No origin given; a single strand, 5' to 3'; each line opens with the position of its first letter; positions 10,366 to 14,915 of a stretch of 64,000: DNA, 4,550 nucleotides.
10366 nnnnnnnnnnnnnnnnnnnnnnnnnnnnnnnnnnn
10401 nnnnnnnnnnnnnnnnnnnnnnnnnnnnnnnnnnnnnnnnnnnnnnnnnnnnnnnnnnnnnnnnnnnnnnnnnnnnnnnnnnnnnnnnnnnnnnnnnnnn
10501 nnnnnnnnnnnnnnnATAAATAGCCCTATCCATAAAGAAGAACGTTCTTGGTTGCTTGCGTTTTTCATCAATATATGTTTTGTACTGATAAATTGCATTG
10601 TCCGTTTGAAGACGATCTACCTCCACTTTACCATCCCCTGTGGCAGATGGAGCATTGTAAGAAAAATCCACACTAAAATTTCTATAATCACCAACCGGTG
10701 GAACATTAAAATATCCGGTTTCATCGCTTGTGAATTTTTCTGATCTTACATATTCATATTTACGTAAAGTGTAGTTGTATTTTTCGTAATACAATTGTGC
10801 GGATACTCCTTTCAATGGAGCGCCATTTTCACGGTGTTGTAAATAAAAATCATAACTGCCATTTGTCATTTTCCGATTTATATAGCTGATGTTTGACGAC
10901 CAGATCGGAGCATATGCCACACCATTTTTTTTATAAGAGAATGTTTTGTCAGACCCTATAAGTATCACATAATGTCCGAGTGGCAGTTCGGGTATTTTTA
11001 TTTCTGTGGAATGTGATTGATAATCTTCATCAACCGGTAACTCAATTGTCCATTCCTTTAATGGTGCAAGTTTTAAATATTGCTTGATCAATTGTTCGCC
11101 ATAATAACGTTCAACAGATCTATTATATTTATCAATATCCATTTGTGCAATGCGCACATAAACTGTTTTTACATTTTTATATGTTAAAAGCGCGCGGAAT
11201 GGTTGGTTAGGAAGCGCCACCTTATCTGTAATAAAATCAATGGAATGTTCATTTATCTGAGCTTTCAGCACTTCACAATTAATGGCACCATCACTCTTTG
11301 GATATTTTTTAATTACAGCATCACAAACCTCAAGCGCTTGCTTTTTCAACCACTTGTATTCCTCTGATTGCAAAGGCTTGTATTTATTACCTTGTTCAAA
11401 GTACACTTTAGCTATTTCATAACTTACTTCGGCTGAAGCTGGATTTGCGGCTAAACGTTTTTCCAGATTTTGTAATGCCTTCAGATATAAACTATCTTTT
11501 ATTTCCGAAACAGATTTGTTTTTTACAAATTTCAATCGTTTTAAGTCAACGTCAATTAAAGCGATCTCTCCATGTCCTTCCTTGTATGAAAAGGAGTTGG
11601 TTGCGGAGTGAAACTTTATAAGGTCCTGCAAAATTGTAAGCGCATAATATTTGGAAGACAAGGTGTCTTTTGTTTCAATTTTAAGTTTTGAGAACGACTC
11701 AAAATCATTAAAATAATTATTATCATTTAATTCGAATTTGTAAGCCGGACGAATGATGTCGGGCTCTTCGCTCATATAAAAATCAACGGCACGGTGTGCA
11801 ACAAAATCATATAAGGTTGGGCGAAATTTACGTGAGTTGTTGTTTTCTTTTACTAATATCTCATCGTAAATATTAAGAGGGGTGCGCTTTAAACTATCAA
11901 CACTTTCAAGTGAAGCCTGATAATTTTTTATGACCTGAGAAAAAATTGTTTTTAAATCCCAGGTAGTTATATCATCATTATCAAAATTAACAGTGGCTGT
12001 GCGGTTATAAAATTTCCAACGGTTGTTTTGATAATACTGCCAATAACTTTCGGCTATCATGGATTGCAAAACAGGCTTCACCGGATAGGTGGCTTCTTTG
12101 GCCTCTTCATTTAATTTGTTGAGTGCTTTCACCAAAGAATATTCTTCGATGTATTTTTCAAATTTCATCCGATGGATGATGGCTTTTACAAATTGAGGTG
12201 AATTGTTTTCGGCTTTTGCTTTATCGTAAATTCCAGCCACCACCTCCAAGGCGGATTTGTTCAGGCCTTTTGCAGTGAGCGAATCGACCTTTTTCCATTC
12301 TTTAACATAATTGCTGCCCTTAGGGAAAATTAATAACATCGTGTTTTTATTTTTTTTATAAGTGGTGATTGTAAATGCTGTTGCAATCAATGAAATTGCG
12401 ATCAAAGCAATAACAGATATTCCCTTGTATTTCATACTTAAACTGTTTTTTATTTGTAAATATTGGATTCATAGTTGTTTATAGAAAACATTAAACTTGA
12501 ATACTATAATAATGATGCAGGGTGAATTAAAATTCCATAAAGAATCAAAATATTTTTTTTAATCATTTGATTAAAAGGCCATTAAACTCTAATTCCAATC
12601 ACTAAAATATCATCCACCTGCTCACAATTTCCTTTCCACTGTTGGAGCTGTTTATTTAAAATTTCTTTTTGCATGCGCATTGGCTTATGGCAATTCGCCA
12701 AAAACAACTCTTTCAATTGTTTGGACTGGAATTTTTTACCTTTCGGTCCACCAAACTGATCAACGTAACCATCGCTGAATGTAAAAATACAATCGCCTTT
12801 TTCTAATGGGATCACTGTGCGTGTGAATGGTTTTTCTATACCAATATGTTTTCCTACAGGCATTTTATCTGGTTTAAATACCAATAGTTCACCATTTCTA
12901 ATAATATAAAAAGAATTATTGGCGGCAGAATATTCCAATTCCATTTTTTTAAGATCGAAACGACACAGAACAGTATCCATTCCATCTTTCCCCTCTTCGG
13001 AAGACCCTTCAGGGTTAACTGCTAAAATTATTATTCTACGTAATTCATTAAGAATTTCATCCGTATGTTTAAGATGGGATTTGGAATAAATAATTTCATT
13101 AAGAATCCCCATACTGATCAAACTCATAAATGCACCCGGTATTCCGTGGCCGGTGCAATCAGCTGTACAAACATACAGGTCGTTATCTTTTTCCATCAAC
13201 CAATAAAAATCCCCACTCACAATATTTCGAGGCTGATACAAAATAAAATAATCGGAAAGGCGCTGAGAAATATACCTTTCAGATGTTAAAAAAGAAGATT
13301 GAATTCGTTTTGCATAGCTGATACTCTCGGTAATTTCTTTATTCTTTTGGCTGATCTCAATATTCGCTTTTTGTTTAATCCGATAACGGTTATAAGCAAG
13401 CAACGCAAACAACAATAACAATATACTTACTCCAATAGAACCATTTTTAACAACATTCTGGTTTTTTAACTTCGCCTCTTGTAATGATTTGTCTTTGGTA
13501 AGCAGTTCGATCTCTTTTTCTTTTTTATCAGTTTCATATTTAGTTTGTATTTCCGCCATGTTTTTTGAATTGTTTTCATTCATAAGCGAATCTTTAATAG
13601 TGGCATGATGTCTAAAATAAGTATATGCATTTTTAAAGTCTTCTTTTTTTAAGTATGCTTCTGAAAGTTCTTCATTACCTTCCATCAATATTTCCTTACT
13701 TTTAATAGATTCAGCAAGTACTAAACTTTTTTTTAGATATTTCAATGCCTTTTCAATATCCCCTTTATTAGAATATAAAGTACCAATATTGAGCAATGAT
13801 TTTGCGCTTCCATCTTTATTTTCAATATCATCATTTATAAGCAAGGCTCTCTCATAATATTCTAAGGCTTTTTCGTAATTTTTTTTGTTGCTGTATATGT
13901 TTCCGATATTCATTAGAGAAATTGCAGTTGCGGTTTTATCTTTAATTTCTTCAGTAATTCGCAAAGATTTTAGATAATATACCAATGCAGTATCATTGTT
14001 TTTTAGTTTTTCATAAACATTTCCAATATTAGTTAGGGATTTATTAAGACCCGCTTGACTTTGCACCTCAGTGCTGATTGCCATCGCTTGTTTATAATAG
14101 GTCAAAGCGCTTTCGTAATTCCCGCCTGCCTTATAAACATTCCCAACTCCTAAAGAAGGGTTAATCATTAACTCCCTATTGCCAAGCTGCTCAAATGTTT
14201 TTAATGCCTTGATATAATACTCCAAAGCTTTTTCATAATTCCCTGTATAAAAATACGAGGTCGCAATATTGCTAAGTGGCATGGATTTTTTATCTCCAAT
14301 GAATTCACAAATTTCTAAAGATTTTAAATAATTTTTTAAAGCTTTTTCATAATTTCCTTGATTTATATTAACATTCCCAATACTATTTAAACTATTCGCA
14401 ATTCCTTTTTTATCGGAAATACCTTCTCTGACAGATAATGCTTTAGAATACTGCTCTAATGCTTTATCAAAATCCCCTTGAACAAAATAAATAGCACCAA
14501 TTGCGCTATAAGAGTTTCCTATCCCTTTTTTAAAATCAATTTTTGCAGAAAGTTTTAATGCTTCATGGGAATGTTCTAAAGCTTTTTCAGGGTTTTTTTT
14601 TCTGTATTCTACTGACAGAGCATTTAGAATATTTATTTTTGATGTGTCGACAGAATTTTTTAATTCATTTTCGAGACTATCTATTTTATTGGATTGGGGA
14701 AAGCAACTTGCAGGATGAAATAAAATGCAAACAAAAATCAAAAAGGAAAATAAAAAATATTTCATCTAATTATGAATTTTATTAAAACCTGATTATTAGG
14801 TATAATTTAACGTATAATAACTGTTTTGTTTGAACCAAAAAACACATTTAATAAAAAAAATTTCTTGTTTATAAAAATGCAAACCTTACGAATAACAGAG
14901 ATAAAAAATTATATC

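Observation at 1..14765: Array of four TPR-TM-PP2C(SpoIIE) phosphatase paralogs bracketing an ABM gene and an alpha-2-macroglobulin thioester protein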

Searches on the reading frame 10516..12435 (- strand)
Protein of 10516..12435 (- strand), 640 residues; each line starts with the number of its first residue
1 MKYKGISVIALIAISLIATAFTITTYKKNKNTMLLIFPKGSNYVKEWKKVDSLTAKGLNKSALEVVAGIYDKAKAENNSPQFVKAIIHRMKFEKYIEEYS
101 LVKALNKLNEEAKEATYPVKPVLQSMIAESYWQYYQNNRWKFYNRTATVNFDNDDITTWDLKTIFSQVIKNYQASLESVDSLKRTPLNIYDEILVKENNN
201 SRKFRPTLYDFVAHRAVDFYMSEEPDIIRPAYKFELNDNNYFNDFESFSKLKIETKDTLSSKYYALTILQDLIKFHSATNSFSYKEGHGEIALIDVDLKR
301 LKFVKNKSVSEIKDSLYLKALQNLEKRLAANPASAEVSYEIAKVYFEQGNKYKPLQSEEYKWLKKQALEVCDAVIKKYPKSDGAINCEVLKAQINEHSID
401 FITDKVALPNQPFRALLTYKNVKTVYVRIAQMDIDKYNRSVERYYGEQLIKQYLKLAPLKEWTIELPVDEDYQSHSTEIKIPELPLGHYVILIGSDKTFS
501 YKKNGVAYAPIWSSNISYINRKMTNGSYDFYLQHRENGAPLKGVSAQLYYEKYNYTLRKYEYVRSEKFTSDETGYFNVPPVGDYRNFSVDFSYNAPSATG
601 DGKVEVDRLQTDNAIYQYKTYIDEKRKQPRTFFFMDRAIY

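Call 82: predict_structure(alignment_id=A3)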
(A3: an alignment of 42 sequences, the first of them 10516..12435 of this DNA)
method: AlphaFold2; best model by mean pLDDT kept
length: 640 residues; sequences in the alignment: 42
mean_pLDDT: 83.7   pTM: 0.73
mean pLDDT of the five models: 83.7, 83.2, 82.3, 82.2, 80.5
residues with pLDDT >= 90: 313; 70-90: 220; 50-70: 78; < 50: 29
segments of 3 or more residues with pLDDT < 50: 1-3, 19-35, 632-640
pLDDT, mean of each block of 10 residues (from residue 1): 55 57 38 58 90 89 91 89 90 76 87 90 93 83 58 74 88 93 87 65 84 91 64 87 94 87 93 90 75 94 94 95 93 93 95 88 95 95 94 91 93 94 93 68 75 90 88 91 93 90 80 93 92 94 93 82 90 94 87 75 76 82 56 44
secondary structure, 60 per line:
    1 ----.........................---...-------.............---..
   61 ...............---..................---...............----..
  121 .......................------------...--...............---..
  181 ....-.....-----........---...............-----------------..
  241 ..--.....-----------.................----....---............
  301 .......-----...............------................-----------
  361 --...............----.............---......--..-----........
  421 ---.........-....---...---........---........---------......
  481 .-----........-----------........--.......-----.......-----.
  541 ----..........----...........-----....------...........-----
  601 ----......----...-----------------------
elements in order: H5-29 H43-55 H59-75 H79-96 H100-114 H119-143 H161-175 H179-184 H187-190 H196-203 H208-221 H239-242 H245-249 H261-277 H282-285 H289-307 H313-327 H334-349 H363-377 H382-394 E398-403 E413-420 E424-432 H434-437 H447-454 E458-465 E475-481 E487-494 E506-513 E516-522 E528-534 E545-554 E559-569 E575-578 E585-595 E605-610 E615-617
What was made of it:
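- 6127..12435 (-): 2102-aa alpha-2-macroglobulin family protein. Layout: N-terminal TM/signal anchor, about 350-aa all-alpha domain, MG domains, low-complexity bait-like stretch (about residues 1234-1319), thioester CSEQ at residues 1554-1557 (7765-7776), bMG10. AF2 model of residues 1-640, pLDDT 83.7 (call 82).
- On Type I bacterial A2M: The model shows an N-terminal helix at 5-29 (call 82).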

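Call 84: fold_search(model_id=the predicted structure, library=pdb)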
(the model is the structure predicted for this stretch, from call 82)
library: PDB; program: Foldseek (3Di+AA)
matches with E <= 10: 1739; with E <= 0.001: 130
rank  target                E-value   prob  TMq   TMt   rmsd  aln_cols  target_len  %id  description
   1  1ggu_B                9.3e-06  1.00  0.15  0.14  11.4       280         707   10  HUMAN FACTOR XIII WITH CALCIUM BOUND IN THE ION SITE (released 1999-09-16)
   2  1evu_B                1.4e-05  1.00  0.15  0.14  11.2       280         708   10  HUMAN FACTOR XIII WITH CALCIUM BOUND IN THE ION SITE (released 2000-05-10)
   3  1kv3_A                1.6e-05  1.00  0.15  0.15  11.3       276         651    9  HUMAN TISSUE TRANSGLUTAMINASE IN GDP BOUND FORM (released 2002-03-13)
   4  6a8p_A                2.1e-05  1.00  0.15  0.14  11.4       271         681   10  Transglutaminase 2 mutant G224V in complex with GTP (released 2018-09-26)
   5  2q3z_A                2.1e-05  1.00  0.14  0.14  11.7       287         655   10  Transglutaminase 2 undergoes large conformational change upon activation (released 2007-10-23)
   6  6kzb_C                2.6e-05  1.00  0.16  0.16  11.0       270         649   10  Transglutaminase2 complexed with calcium (released 2020-12-09)
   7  1ex0_B                2.6e-05  1.00  0.15  0.14  12.2       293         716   10  HUMAN FACTOR XIII, MUTANT W279F ZYMOGEN (released 2003-12-23)
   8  7tyj_B                2.7e-05  1.00  0.12  0.19  19.1       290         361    8  Cryo-EM Structure of insulin receptor-related receptor (IRR) in apo-state captured at pH 7. The 3D refinement was focu (released 2023-02-15)
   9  5u8r_A                2.8e-05  1.00  0.13  0.11  18.1       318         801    9  Structure of the ectodomain of the human Type 1 insulin-like growth factor receptor (released 2018-02-28)
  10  6a8p_C                3.4e-05  1.00  0.15  0.14  11.3       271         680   10  Transglutaminase 2 mutant G224V in complex with GTP (released 2018-09-26)
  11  9bc2_A                3.6e-05  1.00  0.15  0.15  11.5       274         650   10  Transglutaminase 2 - Open State (released 2024-07-03)
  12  3ly6_A                3.7e-05  1.00  0.16  0.15  12.4       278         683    9  Crystal structure of human transglutaminase 2 complex with adenosine 5' Triphosphate (released 2010-08-18)
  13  3s3p_A                3.7e-05  1.00  0.15  0.15  10.9       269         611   10  Transglutaminase 2 in complex with a novel inhibitor (released 2012-06-06)
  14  1f13_A                3.9e-05  1.00  0.16  0.15  12.9       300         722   13  RECOMBINANT HUMAN CELLULAR COAGULATION FACTOR XIII (released 1998-08-12)
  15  8cs9_X                4.3e-05  1.00  0.15  0.15  12.3       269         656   10  Composite reconstruction of Class 1 of the erythrocyte ankyrin-1 complex (released 2022-07-20)
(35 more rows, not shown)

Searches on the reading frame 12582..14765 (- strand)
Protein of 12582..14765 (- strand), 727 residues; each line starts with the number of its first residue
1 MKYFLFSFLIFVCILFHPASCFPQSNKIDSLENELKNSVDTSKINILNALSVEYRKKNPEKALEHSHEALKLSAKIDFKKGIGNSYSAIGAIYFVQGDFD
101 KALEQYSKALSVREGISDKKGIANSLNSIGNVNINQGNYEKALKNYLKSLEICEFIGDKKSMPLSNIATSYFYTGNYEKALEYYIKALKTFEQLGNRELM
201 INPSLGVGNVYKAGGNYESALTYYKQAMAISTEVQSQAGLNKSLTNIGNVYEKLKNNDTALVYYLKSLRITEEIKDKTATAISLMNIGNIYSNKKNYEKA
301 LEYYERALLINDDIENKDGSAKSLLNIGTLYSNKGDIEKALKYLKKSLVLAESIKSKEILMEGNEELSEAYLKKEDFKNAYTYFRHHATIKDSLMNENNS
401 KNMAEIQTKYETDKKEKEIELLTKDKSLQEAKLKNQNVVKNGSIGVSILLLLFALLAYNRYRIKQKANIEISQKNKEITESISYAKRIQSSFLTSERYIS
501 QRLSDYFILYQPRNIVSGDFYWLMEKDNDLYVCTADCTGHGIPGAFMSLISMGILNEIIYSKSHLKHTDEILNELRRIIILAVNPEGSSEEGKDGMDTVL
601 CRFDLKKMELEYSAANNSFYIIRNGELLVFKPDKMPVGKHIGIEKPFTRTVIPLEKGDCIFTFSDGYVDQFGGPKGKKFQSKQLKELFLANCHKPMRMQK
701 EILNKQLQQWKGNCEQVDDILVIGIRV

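Call 5: search_protein_families(library=pfam, proteins=[window:12582-14765:-], max_evalue=0.01)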
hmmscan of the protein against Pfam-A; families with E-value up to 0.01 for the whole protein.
window:12582-14765:- (727 aa): 27 families (the best 25 are shown)
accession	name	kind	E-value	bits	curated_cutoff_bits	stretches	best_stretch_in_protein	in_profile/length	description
PF13424.12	TPR_12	-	6.1e-56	187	30.1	5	164-232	6-76/77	Tetratricopeptide repeat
PF00515.34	TPR_1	-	3.8e-49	163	27.8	6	281-311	1-31/34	Tetratricopeptide repeat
PF07719.23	TPR_2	-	3.3e-43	142.6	27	5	283-312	3-32/34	Tetratricopeptide repeat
PF13374.12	TPR_10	-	3.2e-38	129.1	27.5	5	280-310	1-31/42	Tetratricopeptide repeat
PF13181.12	TPR_8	-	1.1e-33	113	25.7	5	283-312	3-32/34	Tetratricopeptide repeat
PF13176.12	TPR_7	-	1.4e-30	103.1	27.9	1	283-316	1-34/36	Tetratricopeptide repeat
PF07228.17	SpoIIE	-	7.9e-19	68.8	25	1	527-727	2-191/192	Stage II sporulation protein E (SpoIIE)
PF17874.7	TPR_MalT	-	3.4e-18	66.5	45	2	44-232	3-192/336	MalT-like TPR region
PF13428.12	TPR_14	-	2.3e-15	56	23.5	0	88-111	6-29/44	Tetratricopeptide repeat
PF13414.12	TPR_11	-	6.6e-15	55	26.8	2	90-112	1-23/42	TPR repeat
PF14938.12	SNAP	-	7.6e-14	52.3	25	2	248-388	42-182/282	Soluble NSF attachment protein, SNAP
PF13432.12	TPR_16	-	3e-12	47.2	32.7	0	167-227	3-57/65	Tetratricopeptide repeat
PF13174.12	TPR_6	-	5.5e-12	45.9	26.3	0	323-346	2-25/33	Tetratricopeptide repeat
PF24885.1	TPR_NPHP3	-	1.2e-11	44.9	100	0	80-154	96-172/239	Nephrocystin-3 TPR domain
PF13431.12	TPR_17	-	1.2e-09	38.1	24.4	0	315-341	7-33/34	Tetratricopeptide repeat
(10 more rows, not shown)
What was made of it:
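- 12582..14765 (-): P3: 727-aa TPR-TM-PP2C sensor phosphatase, the stable 'upstream' ortholog. TM is encoded at 13398-13454 and the PP2C module at 12585-13334. Pfam SpoIIE 68.8 bits (call 5).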

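Call 20: search_protein_families(library=ncbifam, proteins=[window:12582-14765:-], max_evalue=0.001)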
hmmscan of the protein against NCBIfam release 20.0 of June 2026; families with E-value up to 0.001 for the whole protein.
window:12582-14765:- (727 aa): 21 families
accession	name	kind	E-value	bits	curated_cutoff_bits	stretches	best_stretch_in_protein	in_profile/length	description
NF053520.1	HK_Porph_FimS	equivalog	8.4e-47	159.7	600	2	168-467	91-385/618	sensor histidine kinase FimS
NF038263.1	prot_phos_SiaA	equivalog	4.6e-44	151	700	1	460-727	393-657/658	biofilm regulation protein phosphatase SiaA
NF041717.1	HaaA_phane_TPR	equivalog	6.1e-30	104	1125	1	43-315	591-866/882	cyclophane-containing RiPP biosynthesis TPR protein HaaT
NF002725.1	PRK02603.1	equivalog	3.7e-20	72.6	143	2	134-192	46-103/173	photosystem I assembly protein Ycf3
NF052312.1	T9SS_PorW_SprE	equivalog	5e-18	65.1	250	2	196-310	248-357/716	type IX secretion system periplasmic lipoprotein PorW/SprE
NF053779.1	BT3442_fam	equivalog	5.4e-18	65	940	1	168-475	109-394/563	BT3442 family protein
NF053617.1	SARPRegAfsRStmc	equivalog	4e-14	51.5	1430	2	59-280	752-975/986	SARP-family global regulator AfsR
NF047507.1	TPR_BatC_Lepto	exception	2e-12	47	175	0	130-235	31-130/214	TPR repeat-containing protein BatC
TIGR02521.1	type_IV_pilW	equivalog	2.4e-11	43.6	154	3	207-390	37-198/234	type IV pilus biogenesis/stability protein PilW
TIGR02917.1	PEP_TPR_lipo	equivalog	2.7e-11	42.1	312.2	1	84-391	466-733/899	XrtA/PEP-CTERM system TPR-repeat protein PrsT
NF033762.1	social_mot_Tgl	equivalog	5.1e-11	42.4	225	1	88-190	70-164/252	social motility TPR repeat lipoprotein Tgl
NF058541.1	SusR_regulator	equivalog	7.7e-11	41.9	480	2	25-268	22-268/515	SusR family glycan utilization regulator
NF047558.1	TPR_END_plus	domain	1e-09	38.2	32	0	326-355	4-33/56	TPR end-of-group domain-containing protein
NF040959.1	MamA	equivalog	9.6e-09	35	200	1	165-349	41-201/204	magnetosome protein MamA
TIGR02795.1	tol_pal_ybgF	equivalog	3e-08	34.3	90.1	0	287-346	45-101/119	tol-pal system protein YbgF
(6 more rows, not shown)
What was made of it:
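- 12582..14765 (-): FimS model 160 bits over residues 168-467 and SiaA model 151 bits (call 20).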

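Call 57: search_protein_families(library=padloc, proteins=[window:12582-14765:-], max_evalue=0.001)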
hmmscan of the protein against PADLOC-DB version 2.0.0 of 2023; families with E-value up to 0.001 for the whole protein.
window:12582-14765:- (727 aa): 3 families
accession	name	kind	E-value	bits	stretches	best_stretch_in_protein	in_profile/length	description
PDLC01169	TPR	-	3.3e-33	113.1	3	172-278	120-225/252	TPR repeats containing protein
PDLC01171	TPR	-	4.1e-08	30.7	1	88-233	146-285/504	TPR repeats containing protein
PDLC01092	C3a198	-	3.8e-07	27.4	0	52-152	204-301/523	TPR protein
